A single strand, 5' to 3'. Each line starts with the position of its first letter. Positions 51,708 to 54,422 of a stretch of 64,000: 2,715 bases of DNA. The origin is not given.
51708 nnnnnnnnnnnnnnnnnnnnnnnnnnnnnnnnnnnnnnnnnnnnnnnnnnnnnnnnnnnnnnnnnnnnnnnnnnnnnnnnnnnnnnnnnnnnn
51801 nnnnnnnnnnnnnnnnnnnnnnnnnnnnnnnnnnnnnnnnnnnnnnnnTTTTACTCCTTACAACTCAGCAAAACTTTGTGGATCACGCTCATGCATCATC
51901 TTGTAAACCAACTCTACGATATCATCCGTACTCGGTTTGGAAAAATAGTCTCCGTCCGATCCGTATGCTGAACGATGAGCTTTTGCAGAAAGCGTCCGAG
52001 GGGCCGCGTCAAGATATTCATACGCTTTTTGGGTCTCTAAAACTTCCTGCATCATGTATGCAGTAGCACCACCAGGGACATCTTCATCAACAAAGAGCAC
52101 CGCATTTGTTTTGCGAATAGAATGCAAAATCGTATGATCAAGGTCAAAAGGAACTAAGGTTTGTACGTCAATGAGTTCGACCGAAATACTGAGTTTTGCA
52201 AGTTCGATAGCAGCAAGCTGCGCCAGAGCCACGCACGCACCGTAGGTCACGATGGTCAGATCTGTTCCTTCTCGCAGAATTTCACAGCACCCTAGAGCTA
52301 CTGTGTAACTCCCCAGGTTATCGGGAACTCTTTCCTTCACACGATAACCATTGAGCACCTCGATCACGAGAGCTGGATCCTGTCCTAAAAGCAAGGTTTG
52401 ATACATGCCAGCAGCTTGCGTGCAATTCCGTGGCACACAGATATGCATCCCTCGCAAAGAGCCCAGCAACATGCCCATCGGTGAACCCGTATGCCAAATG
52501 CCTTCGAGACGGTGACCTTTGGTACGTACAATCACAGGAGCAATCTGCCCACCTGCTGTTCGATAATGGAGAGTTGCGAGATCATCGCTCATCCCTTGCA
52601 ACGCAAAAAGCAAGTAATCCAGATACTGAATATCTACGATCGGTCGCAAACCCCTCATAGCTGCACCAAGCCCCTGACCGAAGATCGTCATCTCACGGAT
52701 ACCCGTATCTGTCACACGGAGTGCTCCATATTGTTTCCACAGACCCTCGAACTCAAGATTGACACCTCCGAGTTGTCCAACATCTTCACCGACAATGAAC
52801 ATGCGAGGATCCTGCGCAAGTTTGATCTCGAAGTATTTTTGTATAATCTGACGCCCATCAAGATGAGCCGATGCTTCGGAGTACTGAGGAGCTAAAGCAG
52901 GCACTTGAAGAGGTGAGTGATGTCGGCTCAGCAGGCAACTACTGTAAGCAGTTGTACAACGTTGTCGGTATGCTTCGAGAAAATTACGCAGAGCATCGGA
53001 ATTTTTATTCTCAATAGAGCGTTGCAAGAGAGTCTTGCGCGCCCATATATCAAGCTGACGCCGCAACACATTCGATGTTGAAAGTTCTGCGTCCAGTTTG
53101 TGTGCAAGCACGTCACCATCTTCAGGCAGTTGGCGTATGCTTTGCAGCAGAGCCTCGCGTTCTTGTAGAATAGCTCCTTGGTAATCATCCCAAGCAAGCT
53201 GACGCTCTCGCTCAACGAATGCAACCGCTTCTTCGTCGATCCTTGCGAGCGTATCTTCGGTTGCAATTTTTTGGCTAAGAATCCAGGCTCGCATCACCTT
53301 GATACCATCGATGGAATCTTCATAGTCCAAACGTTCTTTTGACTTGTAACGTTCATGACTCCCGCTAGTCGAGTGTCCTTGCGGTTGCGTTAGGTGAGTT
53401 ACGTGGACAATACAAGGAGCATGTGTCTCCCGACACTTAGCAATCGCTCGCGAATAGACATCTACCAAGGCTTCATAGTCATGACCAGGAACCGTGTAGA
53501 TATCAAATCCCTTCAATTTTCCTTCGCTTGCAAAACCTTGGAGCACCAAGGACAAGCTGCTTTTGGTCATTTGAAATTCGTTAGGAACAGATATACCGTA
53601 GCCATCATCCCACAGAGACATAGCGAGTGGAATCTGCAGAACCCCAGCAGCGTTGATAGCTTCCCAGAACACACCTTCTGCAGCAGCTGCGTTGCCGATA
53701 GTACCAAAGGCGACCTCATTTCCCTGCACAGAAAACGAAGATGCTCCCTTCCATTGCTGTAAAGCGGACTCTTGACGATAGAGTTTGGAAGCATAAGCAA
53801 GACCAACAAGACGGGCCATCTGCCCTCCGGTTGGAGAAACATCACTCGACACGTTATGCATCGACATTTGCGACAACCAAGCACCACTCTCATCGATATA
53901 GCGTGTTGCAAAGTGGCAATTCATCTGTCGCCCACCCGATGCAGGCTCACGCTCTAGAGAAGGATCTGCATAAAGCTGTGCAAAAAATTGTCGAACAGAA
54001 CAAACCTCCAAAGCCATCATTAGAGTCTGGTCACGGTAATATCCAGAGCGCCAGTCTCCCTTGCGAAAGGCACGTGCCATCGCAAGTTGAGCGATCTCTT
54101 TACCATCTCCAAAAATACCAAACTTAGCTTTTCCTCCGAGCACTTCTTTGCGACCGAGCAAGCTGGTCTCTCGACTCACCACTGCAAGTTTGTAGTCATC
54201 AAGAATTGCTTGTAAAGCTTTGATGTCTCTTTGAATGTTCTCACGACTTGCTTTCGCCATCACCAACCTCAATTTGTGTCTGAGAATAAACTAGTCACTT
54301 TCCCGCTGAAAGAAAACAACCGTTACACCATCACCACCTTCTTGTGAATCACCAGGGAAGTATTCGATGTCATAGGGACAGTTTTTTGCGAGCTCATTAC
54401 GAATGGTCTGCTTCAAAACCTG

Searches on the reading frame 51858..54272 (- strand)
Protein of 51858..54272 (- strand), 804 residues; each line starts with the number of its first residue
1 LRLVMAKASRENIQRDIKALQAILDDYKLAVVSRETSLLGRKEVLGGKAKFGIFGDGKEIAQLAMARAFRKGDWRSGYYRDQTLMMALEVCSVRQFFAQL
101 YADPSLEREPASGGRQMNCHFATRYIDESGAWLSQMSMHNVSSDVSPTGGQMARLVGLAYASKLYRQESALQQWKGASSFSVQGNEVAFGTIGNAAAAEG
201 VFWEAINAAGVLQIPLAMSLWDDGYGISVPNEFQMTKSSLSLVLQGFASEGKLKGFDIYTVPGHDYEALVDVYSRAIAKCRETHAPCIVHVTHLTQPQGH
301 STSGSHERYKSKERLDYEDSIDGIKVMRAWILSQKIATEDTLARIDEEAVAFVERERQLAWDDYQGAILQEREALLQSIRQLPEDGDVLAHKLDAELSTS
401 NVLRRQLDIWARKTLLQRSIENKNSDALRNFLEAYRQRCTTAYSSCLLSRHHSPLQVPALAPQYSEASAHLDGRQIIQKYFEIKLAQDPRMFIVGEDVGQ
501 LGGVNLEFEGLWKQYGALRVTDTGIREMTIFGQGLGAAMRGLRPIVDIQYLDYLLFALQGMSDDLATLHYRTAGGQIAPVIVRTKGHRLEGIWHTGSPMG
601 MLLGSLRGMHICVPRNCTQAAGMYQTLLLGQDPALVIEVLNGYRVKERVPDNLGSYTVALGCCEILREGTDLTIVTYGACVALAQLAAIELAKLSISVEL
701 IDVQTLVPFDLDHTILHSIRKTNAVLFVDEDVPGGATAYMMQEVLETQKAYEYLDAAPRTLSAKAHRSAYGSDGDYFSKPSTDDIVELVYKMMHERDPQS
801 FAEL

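Call 95: search_protein_families(library=pfam, proteins=[window:51858-54272:-], max_evalue=0.00001)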
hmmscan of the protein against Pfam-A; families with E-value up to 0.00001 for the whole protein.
window:51858-54272:- (804 aa): 3 families
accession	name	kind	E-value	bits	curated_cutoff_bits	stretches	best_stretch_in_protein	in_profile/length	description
PF00676.26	E1_dh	-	1.8e-22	80.1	22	1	46-360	20-291/300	Dehydrogenase E1 component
PF02780.25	Transketolase_C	-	5.4e-19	68.7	25.9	1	663-764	3-102/124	Transketolase, C-terminal domain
PF02779.29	Transket_pyr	-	2e-18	67.1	27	1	472-638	4-167/174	Transketolase, pyrimidine binding domain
